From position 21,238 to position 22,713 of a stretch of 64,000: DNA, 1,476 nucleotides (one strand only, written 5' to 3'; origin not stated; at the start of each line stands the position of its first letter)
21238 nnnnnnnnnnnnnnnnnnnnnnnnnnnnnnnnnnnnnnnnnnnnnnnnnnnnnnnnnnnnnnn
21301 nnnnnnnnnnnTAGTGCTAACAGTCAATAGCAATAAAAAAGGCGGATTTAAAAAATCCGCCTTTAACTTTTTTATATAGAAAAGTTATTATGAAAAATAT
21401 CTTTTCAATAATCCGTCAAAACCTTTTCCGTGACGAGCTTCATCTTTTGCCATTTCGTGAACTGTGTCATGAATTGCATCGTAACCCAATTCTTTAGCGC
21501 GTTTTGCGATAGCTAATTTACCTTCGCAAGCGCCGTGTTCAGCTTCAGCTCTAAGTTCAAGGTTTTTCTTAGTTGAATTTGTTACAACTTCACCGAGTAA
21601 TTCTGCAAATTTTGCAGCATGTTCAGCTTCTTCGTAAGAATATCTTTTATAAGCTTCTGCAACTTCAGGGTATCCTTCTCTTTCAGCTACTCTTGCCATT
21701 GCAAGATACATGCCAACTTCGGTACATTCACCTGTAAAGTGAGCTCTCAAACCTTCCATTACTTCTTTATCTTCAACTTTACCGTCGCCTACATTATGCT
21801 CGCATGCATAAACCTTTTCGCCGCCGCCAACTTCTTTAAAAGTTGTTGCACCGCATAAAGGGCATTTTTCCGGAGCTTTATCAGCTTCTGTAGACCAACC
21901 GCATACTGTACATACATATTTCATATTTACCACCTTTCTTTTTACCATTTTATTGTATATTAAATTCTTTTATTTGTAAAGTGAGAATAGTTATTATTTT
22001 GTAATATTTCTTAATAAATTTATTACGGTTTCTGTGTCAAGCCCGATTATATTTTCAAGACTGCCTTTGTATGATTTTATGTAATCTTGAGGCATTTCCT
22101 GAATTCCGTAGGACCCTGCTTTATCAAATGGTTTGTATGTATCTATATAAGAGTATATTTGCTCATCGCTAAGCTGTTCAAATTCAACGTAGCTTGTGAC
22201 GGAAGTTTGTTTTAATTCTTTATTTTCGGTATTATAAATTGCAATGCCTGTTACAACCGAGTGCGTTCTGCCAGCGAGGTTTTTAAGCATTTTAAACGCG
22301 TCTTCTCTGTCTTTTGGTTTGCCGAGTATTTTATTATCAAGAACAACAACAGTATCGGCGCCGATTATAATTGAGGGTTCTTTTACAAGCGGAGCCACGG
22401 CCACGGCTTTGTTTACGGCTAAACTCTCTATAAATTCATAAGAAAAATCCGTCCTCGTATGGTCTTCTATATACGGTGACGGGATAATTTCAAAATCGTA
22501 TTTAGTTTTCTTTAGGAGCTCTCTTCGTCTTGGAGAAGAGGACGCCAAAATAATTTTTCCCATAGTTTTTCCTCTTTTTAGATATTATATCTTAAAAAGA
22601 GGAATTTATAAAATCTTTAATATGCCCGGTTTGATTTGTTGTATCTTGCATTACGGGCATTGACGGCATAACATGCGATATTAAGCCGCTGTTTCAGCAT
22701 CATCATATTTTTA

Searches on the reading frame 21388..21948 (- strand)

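Call 31: search_protein_families(library=pfam, proteins=[window:21388-21948:-], max_evalue=0.00001)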
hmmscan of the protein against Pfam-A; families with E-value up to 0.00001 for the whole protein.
window:21388-21948:- (186 aa): 2 families
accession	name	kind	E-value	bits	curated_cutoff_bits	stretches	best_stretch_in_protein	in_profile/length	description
PF02915.23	Rubrerythrin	-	2.8e-13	50.9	22.8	1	67-180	3-136/137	Rubrerythrin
PF21349.2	RUBY_RBDX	-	2e-09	37.2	26.5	1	11-35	1-25/30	Rubrerythrin, rubredoxin-like domain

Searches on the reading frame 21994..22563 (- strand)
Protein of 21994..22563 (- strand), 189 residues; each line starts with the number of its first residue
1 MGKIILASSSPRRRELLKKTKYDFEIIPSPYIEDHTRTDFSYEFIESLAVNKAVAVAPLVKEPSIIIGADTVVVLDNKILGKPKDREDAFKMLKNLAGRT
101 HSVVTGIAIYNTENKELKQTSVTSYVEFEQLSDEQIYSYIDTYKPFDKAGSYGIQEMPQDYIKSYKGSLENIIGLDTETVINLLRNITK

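Call 31: search_protein_families(library=pfam, proteins=[window:21994-22563:-], max_evalue=0.00001)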
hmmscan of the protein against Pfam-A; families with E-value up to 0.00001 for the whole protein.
window:21994-22563:- (189 aa): 1 family
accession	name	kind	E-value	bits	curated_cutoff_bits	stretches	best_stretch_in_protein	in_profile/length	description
PF02545.19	Maf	-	7.4e-57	192.5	27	1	3-186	1-186/187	Maf-like protein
